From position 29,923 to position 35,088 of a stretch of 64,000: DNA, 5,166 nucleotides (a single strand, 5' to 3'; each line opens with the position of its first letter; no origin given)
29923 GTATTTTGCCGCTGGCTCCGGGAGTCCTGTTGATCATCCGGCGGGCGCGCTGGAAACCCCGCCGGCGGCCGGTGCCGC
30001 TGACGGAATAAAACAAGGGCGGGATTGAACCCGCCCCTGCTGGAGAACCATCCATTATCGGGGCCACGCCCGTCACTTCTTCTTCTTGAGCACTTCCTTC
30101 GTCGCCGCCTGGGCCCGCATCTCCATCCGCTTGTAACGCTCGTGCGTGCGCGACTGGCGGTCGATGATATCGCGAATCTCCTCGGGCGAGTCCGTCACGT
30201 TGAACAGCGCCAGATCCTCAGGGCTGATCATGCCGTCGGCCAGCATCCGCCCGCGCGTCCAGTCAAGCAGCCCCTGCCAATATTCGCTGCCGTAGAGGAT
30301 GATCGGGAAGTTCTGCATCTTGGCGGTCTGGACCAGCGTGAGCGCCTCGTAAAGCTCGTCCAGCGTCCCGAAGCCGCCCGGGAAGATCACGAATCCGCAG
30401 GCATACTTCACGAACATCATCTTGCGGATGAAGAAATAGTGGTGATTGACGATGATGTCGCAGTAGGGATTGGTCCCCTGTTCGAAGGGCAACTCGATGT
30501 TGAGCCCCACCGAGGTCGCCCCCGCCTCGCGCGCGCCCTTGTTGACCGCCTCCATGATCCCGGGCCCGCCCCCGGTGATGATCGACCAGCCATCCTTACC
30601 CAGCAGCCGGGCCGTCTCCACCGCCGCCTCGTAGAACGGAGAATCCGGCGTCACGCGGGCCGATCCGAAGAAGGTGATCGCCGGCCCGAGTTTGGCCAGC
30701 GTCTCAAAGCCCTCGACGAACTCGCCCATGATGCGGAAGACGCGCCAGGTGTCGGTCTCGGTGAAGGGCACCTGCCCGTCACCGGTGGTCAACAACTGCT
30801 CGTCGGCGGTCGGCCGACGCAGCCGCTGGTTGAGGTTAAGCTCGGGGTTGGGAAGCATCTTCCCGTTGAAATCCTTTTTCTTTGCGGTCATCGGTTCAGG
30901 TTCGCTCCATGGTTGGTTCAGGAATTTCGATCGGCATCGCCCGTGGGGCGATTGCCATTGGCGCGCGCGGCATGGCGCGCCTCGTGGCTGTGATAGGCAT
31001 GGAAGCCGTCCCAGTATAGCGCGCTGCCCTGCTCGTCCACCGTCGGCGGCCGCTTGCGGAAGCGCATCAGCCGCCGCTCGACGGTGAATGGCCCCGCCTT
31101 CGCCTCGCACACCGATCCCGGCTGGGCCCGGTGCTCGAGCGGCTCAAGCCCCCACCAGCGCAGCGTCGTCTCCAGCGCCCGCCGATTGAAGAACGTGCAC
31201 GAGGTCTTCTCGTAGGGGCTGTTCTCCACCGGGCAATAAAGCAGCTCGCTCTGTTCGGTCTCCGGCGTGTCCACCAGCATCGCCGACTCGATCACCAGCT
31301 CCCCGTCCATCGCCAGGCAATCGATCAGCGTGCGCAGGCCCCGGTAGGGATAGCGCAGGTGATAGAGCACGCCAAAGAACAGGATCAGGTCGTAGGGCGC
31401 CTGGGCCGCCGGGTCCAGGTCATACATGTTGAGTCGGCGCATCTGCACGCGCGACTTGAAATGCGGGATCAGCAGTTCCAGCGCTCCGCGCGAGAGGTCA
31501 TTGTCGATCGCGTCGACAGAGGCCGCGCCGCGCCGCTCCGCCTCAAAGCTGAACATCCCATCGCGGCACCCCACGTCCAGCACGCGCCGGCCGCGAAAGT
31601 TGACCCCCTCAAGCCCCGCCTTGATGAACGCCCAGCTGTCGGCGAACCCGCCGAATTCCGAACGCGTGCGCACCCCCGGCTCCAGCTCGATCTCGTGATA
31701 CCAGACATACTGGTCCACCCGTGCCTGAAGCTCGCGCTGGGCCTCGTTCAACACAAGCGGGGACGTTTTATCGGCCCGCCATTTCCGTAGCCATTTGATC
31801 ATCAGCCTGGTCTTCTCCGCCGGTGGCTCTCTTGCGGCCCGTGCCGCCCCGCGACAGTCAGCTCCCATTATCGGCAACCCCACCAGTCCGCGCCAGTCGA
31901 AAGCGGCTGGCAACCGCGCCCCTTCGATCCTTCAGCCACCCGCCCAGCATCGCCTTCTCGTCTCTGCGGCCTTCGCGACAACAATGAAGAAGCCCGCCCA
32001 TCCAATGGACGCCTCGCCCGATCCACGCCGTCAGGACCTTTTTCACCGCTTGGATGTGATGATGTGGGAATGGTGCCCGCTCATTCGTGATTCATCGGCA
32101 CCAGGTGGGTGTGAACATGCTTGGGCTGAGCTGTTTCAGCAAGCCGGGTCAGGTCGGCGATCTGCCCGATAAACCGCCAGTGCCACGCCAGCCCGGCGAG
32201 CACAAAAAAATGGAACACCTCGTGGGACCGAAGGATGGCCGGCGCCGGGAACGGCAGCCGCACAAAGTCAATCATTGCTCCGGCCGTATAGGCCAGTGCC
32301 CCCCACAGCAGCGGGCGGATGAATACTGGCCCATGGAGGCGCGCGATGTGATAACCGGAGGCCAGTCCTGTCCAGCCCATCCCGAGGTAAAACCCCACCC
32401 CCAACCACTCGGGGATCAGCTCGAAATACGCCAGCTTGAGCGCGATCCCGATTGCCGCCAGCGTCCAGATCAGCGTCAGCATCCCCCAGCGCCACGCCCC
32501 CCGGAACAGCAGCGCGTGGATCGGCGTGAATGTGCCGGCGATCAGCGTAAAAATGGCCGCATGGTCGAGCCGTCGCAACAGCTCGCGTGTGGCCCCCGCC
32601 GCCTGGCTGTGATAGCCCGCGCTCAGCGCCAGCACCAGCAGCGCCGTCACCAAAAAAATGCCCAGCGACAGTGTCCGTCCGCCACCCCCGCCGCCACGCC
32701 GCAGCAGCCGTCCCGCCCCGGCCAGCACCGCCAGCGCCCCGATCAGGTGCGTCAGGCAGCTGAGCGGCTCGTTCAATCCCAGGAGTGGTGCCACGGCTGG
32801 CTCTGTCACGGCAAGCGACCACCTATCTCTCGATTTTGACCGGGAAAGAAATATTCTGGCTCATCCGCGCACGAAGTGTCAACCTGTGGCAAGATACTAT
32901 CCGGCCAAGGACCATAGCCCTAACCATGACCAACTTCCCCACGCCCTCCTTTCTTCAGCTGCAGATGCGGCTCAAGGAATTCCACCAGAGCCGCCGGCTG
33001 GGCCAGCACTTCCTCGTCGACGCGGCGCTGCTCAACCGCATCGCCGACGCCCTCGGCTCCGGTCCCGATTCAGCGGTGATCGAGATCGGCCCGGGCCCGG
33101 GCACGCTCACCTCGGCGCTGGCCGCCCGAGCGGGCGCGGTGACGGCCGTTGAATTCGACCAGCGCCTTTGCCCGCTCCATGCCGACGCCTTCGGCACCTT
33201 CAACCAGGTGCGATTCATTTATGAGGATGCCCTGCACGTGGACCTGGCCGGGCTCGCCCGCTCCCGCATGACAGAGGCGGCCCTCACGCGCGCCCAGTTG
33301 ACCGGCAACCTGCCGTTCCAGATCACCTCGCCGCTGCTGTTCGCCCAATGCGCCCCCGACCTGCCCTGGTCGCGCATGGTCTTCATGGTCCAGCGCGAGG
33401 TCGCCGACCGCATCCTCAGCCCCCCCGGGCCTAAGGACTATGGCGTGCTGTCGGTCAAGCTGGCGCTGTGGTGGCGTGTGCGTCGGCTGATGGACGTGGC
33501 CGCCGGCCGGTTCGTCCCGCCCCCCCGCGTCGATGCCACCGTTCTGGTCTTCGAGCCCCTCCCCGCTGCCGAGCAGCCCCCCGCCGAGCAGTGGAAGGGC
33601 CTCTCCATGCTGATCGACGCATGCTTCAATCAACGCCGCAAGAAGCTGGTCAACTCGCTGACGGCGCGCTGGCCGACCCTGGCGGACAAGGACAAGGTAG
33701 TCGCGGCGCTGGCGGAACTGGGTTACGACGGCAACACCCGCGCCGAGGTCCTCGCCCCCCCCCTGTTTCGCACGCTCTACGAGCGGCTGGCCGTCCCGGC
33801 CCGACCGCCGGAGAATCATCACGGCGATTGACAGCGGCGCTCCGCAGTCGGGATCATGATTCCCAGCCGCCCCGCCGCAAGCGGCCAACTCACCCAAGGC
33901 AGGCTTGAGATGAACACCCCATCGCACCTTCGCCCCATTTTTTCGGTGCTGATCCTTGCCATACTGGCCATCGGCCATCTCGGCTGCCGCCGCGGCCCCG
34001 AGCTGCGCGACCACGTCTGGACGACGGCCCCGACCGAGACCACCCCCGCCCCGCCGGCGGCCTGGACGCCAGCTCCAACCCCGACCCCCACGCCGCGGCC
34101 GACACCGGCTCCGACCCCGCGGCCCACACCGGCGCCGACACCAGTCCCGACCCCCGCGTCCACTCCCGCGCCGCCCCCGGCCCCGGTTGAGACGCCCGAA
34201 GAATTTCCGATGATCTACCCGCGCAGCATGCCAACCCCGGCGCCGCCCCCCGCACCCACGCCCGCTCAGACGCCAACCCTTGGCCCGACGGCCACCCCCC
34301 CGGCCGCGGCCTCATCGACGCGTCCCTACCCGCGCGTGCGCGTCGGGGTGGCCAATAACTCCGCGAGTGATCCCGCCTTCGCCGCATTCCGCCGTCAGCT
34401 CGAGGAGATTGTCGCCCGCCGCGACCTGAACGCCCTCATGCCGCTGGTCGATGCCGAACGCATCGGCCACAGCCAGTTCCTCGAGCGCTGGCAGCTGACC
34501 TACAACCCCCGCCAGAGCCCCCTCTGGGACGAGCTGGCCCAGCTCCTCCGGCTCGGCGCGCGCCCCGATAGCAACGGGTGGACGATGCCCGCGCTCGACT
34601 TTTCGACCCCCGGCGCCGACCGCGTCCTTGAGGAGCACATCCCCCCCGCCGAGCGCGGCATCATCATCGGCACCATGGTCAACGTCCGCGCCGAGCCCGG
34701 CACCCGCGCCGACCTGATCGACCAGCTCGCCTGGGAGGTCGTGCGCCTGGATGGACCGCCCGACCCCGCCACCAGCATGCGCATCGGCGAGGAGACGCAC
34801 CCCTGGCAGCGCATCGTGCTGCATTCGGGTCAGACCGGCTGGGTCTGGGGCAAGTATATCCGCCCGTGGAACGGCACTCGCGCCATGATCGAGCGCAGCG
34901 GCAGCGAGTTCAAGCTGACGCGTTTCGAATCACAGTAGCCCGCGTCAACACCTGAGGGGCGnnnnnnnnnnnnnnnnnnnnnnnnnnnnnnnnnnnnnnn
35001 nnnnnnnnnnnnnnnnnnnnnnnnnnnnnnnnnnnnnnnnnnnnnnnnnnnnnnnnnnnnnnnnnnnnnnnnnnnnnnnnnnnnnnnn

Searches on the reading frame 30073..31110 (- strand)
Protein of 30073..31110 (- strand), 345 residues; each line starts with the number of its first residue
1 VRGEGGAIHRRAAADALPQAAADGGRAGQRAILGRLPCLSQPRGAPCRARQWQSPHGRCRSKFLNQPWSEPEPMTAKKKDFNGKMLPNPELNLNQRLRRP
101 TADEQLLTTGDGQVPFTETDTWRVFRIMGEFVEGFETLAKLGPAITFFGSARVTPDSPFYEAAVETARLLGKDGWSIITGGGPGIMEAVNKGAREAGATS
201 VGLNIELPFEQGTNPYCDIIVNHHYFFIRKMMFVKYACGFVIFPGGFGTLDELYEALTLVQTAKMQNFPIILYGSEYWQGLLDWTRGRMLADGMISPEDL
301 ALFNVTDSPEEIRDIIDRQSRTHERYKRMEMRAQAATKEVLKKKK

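Call 55: search_protein_families(library=pfam, proteins=[window:30073-31110:-], max_evalue=0.001)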
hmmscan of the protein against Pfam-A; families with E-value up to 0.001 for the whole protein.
window:30073-31110:- (345 aa): 2 families
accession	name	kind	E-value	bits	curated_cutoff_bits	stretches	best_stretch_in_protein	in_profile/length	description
PF03641.19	Lysine_decarbox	-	1.4e-34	119.6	27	1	186-313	1-128/131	Possible lysine decarboxylase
PF18306.6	LDcluster4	-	9.8e-17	61.4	26.3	1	145-258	4-115/151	SLOG cluster4 family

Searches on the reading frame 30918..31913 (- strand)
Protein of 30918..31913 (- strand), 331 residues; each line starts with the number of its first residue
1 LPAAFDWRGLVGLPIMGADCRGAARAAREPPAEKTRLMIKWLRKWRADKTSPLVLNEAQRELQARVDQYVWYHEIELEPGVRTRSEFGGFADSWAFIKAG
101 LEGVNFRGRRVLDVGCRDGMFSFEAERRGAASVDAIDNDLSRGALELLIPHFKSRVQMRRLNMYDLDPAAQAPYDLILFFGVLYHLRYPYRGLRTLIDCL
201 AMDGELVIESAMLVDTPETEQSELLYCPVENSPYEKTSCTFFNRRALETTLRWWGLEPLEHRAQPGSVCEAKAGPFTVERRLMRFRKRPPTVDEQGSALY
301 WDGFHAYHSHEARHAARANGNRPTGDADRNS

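Call 55: search_protein_families(library=pfam, proteins=[window:30918-31913:-], max_evalue=0.001)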
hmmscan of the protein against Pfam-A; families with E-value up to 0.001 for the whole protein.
window:30918-31913:- (331 aa): 6 families
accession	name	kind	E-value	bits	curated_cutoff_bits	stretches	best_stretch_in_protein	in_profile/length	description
PF13489.12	Methyltransf_23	-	3.7e-15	56.5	27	1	104-260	19-163/164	Methyltransferase domain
PF08003.17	Methyltransf_9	-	1e-10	41.6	23.8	1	105-213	113-222/315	Protein of unknown function (DUF1698)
PF08242.18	Methyltransf_12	-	2.6e-07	31.7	30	1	112-205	1-97/98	Methyltransferase domain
PF08241.18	Methyltransf_11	-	6e-07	30.5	21.2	1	112-208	1-95/95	Methyltransferase domain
PF13649.12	Methyltransf_25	-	1.2e-06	29.5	27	1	111-204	1-97/97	Methyltransferase domain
PF13847.12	Methyltransf_31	-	3.4e-06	27.3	27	1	108-215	4-117/145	Methyltransferase domain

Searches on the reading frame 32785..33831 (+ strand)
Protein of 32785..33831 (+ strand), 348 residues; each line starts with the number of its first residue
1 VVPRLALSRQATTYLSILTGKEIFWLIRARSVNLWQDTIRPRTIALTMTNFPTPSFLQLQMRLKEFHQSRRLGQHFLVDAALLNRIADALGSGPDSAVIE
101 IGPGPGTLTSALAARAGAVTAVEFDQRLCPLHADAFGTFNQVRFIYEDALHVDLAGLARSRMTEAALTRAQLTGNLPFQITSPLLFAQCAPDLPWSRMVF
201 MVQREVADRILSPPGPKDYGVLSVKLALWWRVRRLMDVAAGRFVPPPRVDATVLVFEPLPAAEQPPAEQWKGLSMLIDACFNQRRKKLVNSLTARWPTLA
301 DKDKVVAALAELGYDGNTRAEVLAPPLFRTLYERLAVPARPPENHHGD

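Call 55: search_protein_families(library=pfam, proteins=[window:32785-33831:+], max_evalue=0.001)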
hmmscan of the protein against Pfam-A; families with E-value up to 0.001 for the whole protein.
window:32785-33831:+ (348 aa): 1 family
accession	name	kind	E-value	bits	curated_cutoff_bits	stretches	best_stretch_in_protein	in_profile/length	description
PF00398.26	RrnaAD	-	3.3e-41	141.6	24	1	69-296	5-227/263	Ribosomal RNA adenine dimethylase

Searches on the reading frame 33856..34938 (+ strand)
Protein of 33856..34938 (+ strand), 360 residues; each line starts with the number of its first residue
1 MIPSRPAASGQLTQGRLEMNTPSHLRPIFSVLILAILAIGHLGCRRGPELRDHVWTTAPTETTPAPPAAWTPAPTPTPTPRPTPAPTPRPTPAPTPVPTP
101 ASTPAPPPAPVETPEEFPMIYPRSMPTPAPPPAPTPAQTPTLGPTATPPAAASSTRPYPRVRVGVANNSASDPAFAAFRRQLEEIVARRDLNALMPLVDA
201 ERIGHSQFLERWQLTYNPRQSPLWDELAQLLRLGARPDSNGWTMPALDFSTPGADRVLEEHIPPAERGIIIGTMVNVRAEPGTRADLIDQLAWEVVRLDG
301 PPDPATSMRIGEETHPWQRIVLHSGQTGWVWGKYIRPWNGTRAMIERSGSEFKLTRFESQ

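Call 55: search_protein_families(library=pfam, proteins=[window:33856-34938:+], max_evalue=0.001)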
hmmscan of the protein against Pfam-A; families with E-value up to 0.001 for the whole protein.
window:33856-34938:+ (360 aa): 1 family
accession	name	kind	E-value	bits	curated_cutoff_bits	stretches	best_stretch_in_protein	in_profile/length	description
PF08239.17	SH3_3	-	1.1e-05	26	27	0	312-335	29-53/54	Bacterial SH3 domain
